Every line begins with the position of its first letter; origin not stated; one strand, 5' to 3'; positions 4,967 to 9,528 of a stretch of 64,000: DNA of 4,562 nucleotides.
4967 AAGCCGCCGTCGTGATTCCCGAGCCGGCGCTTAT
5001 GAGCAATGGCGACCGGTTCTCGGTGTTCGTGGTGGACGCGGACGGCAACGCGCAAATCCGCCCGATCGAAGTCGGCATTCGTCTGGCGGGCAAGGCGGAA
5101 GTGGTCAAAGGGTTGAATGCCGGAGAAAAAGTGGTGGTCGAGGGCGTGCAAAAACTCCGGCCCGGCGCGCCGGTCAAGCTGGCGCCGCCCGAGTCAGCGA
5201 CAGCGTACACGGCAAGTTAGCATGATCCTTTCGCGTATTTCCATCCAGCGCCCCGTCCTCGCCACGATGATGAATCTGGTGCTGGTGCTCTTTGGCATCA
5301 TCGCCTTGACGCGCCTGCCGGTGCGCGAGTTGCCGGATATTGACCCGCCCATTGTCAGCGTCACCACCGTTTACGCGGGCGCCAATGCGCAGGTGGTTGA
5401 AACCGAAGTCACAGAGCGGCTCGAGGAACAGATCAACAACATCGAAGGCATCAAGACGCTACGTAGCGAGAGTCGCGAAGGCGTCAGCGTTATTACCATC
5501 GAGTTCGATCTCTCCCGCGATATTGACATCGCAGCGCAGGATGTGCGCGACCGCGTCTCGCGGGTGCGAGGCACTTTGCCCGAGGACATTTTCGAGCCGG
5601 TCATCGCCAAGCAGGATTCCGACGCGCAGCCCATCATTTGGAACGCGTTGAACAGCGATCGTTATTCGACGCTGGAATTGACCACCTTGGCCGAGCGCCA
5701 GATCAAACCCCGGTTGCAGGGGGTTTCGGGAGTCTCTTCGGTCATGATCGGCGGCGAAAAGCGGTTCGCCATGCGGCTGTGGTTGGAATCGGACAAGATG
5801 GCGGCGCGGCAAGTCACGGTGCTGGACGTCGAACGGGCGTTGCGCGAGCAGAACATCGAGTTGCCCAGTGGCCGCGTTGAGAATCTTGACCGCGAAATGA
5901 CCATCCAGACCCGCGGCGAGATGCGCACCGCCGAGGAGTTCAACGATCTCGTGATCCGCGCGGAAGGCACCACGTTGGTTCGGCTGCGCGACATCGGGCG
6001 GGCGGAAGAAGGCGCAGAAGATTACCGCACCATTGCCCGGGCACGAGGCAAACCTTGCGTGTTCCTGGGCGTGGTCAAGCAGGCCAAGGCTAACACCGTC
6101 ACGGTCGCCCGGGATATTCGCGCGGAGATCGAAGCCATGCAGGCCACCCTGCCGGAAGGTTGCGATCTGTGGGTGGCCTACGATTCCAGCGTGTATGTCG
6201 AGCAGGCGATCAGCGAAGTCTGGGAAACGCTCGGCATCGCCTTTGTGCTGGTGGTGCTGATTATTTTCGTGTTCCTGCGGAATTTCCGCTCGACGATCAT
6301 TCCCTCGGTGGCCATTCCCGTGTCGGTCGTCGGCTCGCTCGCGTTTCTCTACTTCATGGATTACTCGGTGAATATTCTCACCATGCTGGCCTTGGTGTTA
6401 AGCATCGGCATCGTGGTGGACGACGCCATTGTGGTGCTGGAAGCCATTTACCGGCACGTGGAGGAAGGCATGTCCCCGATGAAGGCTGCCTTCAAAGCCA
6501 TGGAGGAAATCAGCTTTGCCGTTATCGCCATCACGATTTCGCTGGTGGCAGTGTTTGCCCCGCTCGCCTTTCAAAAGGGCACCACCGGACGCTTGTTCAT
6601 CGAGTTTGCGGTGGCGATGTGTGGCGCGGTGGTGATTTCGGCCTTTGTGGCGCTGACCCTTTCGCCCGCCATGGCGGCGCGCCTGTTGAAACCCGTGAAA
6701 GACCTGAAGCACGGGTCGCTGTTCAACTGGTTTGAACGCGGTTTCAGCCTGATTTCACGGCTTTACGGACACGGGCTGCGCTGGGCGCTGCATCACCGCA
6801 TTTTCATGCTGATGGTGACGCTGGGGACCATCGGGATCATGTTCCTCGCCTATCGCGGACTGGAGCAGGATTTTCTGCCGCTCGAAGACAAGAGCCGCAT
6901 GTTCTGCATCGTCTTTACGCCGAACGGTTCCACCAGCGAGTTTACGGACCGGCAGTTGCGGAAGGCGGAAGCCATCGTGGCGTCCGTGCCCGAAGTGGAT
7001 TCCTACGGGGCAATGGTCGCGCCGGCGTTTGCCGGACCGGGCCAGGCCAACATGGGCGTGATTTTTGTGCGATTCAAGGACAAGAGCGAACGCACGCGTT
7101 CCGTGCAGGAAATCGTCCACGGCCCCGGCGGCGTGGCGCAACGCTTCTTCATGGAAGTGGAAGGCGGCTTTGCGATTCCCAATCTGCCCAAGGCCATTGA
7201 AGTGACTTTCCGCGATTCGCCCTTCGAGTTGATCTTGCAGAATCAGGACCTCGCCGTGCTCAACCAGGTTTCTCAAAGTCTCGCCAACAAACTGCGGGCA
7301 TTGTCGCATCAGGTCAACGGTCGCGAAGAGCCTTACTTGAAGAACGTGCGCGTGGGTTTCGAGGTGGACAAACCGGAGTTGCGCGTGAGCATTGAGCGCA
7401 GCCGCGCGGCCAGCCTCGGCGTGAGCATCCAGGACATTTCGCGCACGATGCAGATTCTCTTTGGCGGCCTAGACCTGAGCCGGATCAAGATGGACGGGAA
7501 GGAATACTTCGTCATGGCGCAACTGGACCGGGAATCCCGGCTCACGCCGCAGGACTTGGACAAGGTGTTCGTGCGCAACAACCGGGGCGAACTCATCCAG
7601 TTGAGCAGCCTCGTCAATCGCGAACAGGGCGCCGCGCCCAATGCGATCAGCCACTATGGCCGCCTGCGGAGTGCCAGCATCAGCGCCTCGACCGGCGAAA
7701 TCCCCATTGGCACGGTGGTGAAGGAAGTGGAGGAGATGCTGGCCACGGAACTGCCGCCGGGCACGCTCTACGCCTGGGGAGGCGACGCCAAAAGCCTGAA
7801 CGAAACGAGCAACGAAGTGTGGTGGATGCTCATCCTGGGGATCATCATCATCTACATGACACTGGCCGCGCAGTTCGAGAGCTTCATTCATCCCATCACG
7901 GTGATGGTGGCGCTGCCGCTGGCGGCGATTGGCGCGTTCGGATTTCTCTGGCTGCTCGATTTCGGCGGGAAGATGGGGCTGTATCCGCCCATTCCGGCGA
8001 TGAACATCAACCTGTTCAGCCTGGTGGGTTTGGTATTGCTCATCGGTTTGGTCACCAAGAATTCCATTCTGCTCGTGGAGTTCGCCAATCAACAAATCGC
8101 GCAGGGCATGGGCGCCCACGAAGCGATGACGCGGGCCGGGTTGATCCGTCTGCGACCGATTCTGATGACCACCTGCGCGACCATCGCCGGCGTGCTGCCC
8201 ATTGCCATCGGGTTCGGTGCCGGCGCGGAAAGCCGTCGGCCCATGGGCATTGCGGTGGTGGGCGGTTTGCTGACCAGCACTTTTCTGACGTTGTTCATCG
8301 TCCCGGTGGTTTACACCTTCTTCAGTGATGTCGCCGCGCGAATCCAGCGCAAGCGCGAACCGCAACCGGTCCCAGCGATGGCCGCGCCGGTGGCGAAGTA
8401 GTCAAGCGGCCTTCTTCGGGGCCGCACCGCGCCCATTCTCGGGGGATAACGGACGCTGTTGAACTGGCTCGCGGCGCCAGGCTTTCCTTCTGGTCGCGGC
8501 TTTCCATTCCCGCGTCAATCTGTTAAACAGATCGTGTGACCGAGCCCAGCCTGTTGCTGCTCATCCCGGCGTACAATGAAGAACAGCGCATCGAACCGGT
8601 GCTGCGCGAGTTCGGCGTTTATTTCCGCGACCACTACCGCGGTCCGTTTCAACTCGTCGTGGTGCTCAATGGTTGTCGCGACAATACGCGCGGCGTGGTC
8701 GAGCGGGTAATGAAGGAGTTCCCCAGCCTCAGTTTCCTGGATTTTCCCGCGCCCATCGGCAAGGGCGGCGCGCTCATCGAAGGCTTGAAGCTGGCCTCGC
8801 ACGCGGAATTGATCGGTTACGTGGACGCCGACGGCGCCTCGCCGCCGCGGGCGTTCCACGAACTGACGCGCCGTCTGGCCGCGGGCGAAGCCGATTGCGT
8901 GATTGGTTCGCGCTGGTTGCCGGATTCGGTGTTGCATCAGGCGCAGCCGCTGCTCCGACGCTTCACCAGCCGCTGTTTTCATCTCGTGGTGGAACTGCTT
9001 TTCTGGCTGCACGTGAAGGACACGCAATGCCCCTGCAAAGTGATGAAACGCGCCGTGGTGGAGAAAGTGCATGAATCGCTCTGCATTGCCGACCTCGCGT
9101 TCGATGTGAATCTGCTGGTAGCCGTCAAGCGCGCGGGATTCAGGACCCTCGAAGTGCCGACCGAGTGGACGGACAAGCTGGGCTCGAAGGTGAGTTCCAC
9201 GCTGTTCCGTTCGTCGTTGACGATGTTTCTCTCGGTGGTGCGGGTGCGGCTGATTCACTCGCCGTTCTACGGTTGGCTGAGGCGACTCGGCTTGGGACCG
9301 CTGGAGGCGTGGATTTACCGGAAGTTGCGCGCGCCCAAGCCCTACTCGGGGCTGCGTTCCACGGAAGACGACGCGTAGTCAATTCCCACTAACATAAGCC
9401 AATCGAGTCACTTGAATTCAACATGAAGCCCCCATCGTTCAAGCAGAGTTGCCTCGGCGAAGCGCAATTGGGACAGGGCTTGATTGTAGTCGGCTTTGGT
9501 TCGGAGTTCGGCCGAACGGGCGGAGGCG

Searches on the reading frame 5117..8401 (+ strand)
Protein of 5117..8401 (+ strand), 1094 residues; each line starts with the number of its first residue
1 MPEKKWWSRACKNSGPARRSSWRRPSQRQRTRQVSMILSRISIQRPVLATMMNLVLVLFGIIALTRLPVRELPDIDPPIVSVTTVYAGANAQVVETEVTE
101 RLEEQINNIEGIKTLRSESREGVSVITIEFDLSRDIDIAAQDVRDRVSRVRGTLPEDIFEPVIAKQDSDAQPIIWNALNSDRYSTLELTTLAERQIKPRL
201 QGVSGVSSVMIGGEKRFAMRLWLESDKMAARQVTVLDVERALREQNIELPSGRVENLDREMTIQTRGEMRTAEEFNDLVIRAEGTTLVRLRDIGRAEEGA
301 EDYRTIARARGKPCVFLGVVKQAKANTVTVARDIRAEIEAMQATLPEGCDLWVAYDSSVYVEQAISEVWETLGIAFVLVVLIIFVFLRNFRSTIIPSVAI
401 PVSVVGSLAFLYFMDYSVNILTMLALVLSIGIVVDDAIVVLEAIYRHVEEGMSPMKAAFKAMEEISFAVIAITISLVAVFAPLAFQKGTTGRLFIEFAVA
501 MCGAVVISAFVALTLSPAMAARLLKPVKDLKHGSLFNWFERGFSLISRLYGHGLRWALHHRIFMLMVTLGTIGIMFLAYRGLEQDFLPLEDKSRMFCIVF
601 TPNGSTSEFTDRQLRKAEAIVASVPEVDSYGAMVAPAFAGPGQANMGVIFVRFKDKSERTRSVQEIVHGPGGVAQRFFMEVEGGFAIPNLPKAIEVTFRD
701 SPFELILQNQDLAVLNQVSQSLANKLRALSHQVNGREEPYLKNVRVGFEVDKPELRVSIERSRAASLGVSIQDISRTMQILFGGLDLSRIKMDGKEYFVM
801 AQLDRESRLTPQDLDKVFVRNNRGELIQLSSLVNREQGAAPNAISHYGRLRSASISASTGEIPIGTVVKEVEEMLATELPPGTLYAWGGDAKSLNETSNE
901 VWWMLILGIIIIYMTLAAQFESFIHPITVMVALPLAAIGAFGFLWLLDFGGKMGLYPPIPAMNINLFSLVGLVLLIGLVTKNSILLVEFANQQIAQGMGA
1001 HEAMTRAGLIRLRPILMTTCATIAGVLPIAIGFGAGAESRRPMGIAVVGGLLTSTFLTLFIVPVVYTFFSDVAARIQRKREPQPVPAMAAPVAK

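Call 70: search_protein_families(library=pfam, proteins=[window:5117-8401:+], max_evalue=0.00001)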
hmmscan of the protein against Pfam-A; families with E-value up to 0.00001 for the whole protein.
window:5117-8401:+ (1094 aa): 2 families
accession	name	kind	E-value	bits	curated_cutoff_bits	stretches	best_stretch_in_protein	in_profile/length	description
PF00873.25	ACR_tran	-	5.6e-295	981.5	28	1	39-1069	2-1020/1021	AcrB/AcrD/AcrF family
PF03176.21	MMPL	-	3.8e-09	36.4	20.5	1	330-523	106-302/333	MMPL family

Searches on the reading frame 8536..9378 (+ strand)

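Call 70: search_protein_families(library=pfam, proteins=[window:8536-9378:+], max_evalue=0.00001)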
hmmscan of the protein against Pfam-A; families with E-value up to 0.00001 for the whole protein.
window:8536-9378:+ (280 aa): 2 families
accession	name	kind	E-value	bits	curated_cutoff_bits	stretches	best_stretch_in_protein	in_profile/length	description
PF00535.33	Glycos_transf_2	-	3.9e-18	66.4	23.3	1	9-178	3-167/168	Glycosyl transferase family 2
PF13641.12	Glyco_tranf_2_3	-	2.2e-10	41.4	27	1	4-212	1-209/230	Glycosyltransferase like family 2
